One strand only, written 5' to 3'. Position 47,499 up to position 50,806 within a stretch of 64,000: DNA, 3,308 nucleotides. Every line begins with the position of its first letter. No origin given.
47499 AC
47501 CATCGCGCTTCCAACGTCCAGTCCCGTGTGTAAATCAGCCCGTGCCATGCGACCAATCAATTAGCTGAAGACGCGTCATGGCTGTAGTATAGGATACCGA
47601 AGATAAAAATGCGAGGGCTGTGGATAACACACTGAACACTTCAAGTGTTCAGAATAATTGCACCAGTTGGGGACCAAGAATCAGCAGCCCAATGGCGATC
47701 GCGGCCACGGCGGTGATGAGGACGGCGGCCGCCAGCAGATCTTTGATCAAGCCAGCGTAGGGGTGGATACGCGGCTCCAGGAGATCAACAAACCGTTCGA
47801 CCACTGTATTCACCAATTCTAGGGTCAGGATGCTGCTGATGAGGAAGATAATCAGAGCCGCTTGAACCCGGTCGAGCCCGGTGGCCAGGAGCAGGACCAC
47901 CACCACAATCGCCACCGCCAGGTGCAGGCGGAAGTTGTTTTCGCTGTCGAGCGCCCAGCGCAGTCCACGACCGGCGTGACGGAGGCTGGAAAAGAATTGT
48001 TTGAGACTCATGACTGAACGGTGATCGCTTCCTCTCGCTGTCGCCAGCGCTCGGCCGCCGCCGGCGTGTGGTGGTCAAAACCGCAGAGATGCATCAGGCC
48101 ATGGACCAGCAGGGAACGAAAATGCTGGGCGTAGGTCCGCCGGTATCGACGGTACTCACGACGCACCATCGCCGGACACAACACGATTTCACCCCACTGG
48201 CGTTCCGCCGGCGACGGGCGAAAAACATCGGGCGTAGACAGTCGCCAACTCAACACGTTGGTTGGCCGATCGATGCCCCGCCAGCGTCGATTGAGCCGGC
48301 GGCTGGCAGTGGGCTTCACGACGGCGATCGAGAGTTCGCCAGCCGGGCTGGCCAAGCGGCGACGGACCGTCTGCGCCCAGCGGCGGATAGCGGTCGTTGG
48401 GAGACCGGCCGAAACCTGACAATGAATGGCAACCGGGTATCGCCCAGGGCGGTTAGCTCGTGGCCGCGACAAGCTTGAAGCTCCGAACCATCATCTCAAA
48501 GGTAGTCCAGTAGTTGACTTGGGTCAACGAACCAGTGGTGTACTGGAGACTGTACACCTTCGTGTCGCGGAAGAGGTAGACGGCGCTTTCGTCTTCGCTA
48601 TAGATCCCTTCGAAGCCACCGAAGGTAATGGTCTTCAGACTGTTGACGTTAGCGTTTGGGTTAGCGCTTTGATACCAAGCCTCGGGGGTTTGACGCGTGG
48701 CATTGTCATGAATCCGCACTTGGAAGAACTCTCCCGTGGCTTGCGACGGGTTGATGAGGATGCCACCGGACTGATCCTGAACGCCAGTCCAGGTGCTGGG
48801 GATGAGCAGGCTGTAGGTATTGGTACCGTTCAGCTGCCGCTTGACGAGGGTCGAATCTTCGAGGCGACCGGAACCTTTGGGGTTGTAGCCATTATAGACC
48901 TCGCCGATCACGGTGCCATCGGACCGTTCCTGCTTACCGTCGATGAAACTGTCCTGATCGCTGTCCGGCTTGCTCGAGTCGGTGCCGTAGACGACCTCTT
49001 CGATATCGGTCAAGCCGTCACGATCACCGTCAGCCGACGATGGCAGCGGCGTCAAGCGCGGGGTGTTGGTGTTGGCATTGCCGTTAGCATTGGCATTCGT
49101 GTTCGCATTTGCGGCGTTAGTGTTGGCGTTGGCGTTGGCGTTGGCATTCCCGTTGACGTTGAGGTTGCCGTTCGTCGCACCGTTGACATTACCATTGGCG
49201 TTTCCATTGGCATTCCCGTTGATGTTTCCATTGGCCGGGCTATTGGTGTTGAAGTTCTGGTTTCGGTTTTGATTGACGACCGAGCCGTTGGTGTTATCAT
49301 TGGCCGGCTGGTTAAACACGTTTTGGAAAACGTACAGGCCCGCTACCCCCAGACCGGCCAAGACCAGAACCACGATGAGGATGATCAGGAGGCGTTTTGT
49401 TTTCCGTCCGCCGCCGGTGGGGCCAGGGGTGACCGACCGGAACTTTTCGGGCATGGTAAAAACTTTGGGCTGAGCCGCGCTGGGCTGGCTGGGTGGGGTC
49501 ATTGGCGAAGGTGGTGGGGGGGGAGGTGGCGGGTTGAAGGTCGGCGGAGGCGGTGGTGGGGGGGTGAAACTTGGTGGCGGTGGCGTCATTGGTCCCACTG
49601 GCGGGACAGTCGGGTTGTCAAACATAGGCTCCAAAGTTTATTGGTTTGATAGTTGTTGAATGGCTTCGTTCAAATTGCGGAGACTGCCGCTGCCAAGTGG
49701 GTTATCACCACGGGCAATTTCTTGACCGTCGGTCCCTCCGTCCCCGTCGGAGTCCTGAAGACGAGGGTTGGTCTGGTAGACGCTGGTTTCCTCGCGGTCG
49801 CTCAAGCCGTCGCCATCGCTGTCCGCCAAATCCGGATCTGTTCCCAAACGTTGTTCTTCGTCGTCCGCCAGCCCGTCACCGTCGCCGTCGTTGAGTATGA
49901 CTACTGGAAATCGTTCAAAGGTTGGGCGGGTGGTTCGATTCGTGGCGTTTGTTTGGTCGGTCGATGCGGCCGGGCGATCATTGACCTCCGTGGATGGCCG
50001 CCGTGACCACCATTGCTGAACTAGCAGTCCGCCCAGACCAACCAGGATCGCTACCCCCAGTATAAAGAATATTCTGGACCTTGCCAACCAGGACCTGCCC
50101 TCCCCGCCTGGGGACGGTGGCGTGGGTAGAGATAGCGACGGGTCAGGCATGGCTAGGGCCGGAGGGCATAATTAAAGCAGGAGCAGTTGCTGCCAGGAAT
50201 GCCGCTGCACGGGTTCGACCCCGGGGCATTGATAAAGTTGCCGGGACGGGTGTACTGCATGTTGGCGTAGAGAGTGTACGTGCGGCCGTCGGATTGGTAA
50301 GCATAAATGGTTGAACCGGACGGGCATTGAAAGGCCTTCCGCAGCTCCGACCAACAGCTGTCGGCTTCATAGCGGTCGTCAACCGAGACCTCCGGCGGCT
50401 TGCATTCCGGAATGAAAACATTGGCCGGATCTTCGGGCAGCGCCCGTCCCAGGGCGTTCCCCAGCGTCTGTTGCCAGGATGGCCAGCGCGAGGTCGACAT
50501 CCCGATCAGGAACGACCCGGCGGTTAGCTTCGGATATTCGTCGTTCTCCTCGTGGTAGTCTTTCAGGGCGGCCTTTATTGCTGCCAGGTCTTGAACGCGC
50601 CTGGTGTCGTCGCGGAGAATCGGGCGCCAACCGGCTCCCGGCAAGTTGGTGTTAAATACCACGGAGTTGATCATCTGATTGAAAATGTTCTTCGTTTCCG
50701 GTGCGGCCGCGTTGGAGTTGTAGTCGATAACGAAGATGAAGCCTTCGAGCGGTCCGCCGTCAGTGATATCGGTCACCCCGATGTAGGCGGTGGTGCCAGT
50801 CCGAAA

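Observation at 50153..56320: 2,055-aa Cys-rich surface protein whose N-terminus is a conjugative-pilin-like (TrbC/VirB2-type) two-helix domain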

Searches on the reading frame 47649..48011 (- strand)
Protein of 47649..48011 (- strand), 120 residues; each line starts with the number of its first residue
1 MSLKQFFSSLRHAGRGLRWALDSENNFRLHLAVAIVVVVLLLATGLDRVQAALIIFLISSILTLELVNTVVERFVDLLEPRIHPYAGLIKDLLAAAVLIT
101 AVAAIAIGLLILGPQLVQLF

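Call 5: search_protein_families(library=pfam, proteins=[window:47649-48011:-], max_evalue=0.01)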
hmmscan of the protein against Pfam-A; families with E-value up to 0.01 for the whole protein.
window:47649-48011:- (120 aa): 1 family
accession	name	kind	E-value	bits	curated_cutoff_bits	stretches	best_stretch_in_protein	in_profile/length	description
PF01219.24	DAGK_prokar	-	1.4e-28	99.2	22.3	1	12-112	2-102/102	Prokaryotic diacylglycerol kinase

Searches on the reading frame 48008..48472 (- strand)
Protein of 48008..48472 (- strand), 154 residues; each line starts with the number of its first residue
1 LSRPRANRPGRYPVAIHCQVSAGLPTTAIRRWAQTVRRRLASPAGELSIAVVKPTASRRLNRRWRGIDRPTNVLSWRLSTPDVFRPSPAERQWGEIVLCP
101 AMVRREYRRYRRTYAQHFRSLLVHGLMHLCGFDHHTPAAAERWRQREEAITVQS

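Call 5: search_protein_families(library=pfam, proteins=[window:48008-48472:-], max_evalue=0.01)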
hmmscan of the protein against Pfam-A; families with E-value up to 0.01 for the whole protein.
window:48008-48472:- (154 aa): 1 family
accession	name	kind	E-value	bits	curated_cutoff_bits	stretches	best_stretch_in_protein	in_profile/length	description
PF02130.23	YbeY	-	2.3e-24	86.2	25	1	29-151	11-126/129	Endoribonuclease YbeY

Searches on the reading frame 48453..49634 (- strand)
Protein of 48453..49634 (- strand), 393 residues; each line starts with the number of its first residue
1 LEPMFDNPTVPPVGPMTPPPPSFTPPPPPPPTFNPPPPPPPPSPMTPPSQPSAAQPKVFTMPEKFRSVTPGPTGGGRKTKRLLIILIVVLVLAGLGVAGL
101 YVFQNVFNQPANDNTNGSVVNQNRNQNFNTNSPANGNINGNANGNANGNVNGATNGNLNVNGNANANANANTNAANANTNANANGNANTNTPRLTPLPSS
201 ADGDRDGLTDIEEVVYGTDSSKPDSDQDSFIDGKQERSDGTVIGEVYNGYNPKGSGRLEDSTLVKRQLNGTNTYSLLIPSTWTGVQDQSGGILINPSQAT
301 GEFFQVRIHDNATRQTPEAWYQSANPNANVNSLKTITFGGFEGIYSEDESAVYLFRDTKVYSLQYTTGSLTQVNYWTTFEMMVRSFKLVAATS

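Call 5: search_protein_families(library=pfam, proteins=[window:48453-49634:-], max_evalue=0.01)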
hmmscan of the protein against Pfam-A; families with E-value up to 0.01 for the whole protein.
window:48453-49634:- (393 aa): 1 family
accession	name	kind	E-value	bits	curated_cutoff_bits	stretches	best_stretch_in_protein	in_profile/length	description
PF18884.5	TSP3_bac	-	0.0058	16.9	25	0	206-223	5-22/22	Bacterial TSP3 repeat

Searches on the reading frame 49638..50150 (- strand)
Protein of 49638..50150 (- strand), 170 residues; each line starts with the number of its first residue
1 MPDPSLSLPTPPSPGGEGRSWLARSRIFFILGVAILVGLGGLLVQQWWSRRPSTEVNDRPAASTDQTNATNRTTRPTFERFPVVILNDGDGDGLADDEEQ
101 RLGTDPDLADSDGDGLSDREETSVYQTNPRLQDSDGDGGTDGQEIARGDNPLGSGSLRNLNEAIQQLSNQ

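Call 5: search_protein_families(library=pfam, proteins=[window:49638-50150:-], max_evalue=0.01)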
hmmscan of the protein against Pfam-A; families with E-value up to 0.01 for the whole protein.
window:49638-50150:- (170 aa): 1 family
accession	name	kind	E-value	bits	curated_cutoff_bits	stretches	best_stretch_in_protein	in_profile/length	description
PF18884.5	TSP3_bac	-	2.3e-11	43.8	25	2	110-129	1-19/22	Bacterial TSP3 repeat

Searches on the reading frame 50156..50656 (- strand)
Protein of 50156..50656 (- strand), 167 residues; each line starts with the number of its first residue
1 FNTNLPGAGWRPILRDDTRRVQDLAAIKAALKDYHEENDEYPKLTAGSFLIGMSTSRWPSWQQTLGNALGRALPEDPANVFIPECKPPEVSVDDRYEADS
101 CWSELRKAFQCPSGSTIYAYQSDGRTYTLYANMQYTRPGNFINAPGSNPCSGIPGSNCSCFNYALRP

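Call 59: search_solved_structures(query=A4, max_evalue=10, show_alignments=3)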
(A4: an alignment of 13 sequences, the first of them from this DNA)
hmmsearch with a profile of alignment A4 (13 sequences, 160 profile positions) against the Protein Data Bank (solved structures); distinct sequences matched with E-value up to 10: 12.
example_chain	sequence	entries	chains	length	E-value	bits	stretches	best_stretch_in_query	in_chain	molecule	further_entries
8eo0_A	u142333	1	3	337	0.71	13.1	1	110-157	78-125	Putative coatomer subunit alpha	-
8eny_A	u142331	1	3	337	0.71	13.1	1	110-157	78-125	Putative coatomer subunit alpha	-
8enz_A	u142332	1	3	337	0.72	13.1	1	110-157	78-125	Putative coatomer subunit alpha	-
8evl_A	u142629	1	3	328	0.72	13.1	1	110-157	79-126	Putative coatomer subunit alpha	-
7s16_A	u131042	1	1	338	0.72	13.1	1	110-157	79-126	Coatomer subunit alpha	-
7s22_A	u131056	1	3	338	0.72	13.1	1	110-157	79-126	Coatomer subunit alpha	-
7s23_A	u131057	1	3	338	0.72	13.1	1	110-157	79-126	Coatomer subunit alpha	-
4j87_A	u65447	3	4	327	0.73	13.1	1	110-157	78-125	coatomer subunit alpha | coatomer alpha subunit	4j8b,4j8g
9dzx_A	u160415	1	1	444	1.1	12.5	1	110-157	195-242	Putative coatomer subunit alpha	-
1t92_A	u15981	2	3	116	1.1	12.4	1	17-76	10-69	General secretion pathway protein G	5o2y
5wda_A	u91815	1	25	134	1.4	12.2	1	17-76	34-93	General secretion pathway protein G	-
29jd_A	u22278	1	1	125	1.5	12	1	17-46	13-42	Type II secretion system core protein G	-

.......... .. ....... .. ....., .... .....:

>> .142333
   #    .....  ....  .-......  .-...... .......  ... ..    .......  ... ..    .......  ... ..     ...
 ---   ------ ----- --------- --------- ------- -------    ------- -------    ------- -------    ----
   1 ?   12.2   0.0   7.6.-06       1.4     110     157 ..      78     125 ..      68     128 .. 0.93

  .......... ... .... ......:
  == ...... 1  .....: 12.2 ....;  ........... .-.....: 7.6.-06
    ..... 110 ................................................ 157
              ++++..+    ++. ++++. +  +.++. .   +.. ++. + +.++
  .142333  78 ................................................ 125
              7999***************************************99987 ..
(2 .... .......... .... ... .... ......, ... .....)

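Call 61: search_protein_families(library=pfam, alignment_id=A4, max_evalue=1)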
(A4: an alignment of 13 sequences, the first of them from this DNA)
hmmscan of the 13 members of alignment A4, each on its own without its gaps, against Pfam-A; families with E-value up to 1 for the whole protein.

A. member 1, seq(167 aa): 1 family
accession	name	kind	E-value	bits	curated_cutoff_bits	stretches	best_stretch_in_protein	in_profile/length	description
PF08334.16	T2SSG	-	0.13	12.8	21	1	22-77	16-69/108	Type II secretion system (T2SS), protein G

B. families by the number of members that match (of 13 scanned): 6 families
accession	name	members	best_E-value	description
PF08334.16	T2SSG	7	0.00037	Type II secretion system (T2SS), protein G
PF00386.27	C1q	1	0.087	C1q domain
PF21275.2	Thi_PPkinase_C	1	0.12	Thiamin pyrophosphokinase, substrate-binding domain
PF24930.1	DUF7750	1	0.17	Domain of unknown function (DUF7750)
PF08528.16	Whi5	1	0.23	Whi5 like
PF13992.11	YecR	1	0.75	YecR-like lipoprotein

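Call 67: find_homologous_proteins(query=A4, max_evalue=0.001)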
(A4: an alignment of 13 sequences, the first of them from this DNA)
Query A4 (13 sequences) (167 aa, profile of the alignment): 26 proteins with E <= 0.001 among 1153 candidates.
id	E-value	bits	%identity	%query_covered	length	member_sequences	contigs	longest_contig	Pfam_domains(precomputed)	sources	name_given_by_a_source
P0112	7.3e-60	220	51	99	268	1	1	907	-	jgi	jgi:hypothetical protein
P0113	4.9e-49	184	43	89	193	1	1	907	-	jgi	-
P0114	1.4e-44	170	35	94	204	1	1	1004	-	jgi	jgi:hypothetical protein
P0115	2.5e-42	163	57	69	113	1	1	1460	-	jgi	jgi:hypothetical protein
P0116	5.6e-42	161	39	100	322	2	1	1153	-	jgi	jgi:hypothetical protein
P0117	2.9e-33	133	41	80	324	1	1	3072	-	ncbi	-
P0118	3.1e-31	126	44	71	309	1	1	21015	-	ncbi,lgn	-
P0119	8.4e-31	125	37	91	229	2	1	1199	-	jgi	jgi:hypothetical protein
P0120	4.7e-30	123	37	72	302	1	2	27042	-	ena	-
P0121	1.0e-29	122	41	72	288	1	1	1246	-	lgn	-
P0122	1.5e-28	118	41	63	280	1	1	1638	-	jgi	-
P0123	2.2e-27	114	37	73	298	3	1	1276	-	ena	-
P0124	6.7e-27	112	34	82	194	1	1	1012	-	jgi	jgi:hypothetical protein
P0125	7.6e-27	112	35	69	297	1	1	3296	-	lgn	-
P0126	1.8e-25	108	35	73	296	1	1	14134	-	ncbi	-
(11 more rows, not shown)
